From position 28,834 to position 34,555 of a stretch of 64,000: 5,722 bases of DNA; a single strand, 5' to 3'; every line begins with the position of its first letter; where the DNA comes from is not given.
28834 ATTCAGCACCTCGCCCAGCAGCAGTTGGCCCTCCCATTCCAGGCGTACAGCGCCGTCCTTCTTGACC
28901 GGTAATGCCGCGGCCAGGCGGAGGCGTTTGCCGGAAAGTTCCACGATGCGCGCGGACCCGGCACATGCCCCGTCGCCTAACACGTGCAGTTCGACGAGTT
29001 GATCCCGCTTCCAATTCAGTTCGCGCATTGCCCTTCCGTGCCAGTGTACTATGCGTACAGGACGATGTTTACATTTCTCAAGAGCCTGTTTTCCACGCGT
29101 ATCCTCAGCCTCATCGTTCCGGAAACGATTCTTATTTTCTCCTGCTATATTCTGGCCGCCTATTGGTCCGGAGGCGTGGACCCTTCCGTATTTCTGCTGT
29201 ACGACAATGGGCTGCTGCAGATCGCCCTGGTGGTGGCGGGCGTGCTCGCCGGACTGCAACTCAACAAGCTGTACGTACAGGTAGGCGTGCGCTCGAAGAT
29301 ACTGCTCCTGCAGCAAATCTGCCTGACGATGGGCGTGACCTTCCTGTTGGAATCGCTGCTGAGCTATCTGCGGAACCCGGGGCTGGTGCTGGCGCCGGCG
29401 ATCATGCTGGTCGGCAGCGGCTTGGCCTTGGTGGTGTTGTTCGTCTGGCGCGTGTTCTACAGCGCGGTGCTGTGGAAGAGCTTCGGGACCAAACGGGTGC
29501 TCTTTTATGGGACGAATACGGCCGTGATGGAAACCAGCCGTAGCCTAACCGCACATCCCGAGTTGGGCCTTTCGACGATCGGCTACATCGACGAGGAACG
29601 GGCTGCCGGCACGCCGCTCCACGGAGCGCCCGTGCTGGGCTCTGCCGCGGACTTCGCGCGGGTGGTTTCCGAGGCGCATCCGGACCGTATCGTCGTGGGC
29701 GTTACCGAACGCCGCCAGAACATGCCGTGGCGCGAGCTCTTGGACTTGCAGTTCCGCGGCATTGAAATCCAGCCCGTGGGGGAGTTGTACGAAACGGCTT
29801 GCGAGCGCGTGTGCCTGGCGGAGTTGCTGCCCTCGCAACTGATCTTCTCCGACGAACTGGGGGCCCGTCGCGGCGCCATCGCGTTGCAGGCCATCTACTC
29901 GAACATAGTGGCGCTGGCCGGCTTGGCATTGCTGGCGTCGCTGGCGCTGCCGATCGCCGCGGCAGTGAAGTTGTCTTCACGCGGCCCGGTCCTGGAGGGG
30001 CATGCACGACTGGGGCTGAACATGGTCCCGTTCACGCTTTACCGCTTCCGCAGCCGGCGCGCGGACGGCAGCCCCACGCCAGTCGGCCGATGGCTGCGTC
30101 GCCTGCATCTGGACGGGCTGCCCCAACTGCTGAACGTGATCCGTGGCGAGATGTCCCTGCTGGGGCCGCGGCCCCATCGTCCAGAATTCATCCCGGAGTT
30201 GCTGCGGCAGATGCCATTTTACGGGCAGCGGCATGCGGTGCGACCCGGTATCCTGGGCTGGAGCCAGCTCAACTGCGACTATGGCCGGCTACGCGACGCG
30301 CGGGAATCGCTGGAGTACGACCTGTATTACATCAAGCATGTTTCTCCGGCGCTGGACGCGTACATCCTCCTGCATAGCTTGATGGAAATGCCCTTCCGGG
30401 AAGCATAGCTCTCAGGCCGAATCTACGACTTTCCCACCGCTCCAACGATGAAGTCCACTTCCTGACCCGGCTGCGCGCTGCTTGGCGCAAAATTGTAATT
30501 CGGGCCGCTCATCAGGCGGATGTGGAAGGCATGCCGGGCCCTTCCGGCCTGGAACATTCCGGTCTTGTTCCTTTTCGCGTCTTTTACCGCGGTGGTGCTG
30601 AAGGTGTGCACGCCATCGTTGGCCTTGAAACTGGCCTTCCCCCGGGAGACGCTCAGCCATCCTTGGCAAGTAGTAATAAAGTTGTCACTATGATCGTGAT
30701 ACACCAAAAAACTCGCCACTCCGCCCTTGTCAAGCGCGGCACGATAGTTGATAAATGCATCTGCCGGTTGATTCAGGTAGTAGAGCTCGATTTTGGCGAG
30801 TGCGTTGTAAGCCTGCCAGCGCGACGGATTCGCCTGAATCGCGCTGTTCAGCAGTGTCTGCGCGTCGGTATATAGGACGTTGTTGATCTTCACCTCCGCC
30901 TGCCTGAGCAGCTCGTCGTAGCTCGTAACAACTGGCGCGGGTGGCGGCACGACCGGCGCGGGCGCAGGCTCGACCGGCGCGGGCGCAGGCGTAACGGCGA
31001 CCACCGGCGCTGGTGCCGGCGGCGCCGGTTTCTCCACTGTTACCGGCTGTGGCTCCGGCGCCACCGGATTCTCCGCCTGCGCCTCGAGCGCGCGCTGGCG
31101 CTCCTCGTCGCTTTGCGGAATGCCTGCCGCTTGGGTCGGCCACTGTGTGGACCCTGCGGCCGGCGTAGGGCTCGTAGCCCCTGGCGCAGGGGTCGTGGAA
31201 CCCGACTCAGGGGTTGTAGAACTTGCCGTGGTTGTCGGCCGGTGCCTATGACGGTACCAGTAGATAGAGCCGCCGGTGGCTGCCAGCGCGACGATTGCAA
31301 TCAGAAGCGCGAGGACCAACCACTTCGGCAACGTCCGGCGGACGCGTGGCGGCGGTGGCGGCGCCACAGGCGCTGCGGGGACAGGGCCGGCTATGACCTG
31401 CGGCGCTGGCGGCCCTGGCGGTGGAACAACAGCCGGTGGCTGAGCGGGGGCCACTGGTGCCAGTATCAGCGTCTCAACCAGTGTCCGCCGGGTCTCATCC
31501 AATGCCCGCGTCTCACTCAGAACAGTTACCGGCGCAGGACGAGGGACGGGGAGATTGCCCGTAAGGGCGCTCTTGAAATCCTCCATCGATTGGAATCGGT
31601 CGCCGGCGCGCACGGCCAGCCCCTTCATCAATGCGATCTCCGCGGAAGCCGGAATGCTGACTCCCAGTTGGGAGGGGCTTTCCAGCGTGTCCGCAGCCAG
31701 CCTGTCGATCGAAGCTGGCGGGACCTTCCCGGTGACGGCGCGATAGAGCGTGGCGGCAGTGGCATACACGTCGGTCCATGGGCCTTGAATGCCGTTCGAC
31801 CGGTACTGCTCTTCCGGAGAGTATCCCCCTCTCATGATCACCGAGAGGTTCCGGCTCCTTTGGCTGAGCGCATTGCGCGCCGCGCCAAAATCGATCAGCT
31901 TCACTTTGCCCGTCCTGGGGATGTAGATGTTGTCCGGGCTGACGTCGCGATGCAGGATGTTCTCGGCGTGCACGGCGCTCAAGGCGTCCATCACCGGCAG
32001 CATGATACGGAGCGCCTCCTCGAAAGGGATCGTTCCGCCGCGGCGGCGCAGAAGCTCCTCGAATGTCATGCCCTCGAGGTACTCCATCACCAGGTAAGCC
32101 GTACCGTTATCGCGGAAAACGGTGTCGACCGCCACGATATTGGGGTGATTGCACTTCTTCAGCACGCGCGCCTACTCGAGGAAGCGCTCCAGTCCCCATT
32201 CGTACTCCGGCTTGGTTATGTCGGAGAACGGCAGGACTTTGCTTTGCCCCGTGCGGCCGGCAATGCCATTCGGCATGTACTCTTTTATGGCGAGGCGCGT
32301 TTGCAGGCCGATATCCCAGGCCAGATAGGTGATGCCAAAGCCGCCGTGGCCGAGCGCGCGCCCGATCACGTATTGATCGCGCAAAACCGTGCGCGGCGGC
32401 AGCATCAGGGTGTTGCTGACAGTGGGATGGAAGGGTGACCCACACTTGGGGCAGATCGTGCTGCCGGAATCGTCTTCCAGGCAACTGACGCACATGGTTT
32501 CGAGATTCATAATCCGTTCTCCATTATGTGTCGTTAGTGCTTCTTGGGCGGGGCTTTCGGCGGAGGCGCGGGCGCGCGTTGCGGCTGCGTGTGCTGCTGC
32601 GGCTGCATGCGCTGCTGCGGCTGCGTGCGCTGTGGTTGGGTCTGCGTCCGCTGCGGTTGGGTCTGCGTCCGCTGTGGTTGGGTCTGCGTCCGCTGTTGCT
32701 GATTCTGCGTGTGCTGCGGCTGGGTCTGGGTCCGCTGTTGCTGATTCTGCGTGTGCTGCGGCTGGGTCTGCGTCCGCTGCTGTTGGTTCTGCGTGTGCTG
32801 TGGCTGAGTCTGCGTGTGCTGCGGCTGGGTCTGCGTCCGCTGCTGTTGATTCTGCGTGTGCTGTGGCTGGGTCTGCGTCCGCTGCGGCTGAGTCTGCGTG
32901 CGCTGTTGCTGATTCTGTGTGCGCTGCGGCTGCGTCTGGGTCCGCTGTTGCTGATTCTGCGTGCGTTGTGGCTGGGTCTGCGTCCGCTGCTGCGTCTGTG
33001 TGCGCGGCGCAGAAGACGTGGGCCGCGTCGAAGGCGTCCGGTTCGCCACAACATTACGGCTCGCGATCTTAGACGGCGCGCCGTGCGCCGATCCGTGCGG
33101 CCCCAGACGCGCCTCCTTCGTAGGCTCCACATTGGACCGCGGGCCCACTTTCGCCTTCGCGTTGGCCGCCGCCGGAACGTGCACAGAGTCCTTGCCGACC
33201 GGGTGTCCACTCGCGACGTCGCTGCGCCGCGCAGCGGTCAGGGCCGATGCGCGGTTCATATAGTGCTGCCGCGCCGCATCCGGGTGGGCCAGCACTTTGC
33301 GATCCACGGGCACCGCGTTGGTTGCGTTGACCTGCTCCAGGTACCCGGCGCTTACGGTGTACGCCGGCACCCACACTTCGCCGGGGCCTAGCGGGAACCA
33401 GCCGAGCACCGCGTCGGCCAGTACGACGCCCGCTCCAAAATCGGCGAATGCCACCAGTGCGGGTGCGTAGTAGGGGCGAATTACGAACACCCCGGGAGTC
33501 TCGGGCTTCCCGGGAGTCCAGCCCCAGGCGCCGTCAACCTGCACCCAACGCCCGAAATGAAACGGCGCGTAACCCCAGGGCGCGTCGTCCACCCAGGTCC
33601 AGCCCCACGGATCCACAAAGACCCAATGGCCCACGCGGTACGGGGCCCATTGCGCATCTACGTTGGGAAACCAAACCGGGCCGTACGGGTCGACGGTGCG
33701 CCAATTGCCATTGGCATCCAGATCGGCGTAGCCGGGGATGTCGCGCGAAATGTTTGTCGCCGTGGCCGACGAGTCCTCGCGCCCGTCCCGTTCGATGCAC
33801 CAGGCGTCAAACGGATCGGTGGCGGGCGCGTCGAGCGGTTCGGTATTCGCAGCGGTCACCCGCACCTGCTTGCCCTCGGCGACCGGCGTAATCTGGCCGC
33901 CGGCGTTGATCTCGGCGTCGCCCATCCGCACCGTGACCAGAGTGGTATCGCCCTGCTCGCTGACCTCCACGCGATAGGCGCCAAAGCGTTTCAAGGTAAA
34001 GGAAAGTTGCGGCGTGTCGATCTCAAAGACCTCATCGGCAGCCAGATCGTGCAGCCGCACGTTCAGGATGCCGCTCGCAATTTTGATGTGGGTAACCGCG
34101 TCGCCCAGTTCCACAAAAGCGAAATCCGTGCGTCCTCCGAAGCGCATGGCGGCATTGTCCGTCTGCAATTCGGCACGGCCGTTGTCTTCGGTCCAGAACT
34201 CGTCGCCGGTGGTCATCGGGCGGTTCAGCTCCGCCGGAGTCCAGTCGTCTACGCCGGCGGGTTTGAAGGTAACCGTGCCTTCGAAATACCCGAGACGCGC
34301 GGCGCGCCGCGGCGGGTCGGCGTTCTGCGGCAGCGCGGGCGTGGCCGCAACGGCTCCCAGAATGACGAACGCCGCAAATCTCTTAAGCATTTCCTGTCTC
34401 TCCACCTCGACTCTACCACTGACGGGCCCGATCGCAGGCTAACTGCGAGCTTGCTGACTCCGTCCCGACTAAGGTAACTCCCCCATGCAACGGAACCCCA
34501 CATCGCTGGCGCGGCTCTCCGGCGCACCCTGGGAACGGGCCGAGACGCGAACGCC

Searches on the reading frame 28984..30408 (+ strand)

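Call 63: search_protein_families(library=pfam, proteins=[window:28984-30408:+], max_evalue=0.0001)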
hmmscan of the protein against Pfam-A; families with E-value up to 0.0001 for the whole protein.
window:28984-30408:+ (474 aa): 1 family
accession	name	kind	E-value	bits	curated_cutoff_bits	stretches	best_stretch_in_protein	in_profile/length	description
PF02397.22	Bac_transf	-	6e-41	140.4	27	1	308-467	7-175/179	Bacterial sugar transferase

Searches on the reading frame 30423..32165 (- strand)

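Call 63: search_protein_families(library=pfam, proteins=[window:30423-32165:-], max_evalue=0.0001)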
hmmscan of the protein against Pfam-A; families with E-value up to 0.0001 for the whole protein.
window:30423-32165:- (580 aa): 3 families
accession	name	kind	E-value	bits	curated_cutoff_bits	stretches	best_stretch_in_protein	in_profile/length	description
PF00069.31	Pkinase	-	6e-29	101.7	31.7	1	1-151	51-198/263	Protein kinase domain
PF07714.23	PK_Tyr_Ser-Thr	-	3.9e-16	59.6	23.1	1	1-152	54-207/258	Protein tyrosine and serine/threonine kinase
PF03109.22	ABC1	-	6.3e-05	22.7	22.9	1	13-107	132-225/244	ABC1 atypical kinase-like domain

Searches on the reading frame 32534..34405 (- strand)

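Call 63: search_protein_families(library=pfam, proteins=[window:32534-34405:-], max_evalue=0.0001)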
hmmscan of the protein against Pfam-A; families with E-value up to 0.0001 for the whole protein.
window:32534-34405:- (623 aa): 1 family
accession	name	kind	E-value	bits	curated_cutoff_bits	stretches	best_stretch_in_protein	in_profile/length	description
PF20245.3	DUF6600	-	2.6e-25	88.9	27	1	227-342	2-101/102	Family of unknown function (DUF6600)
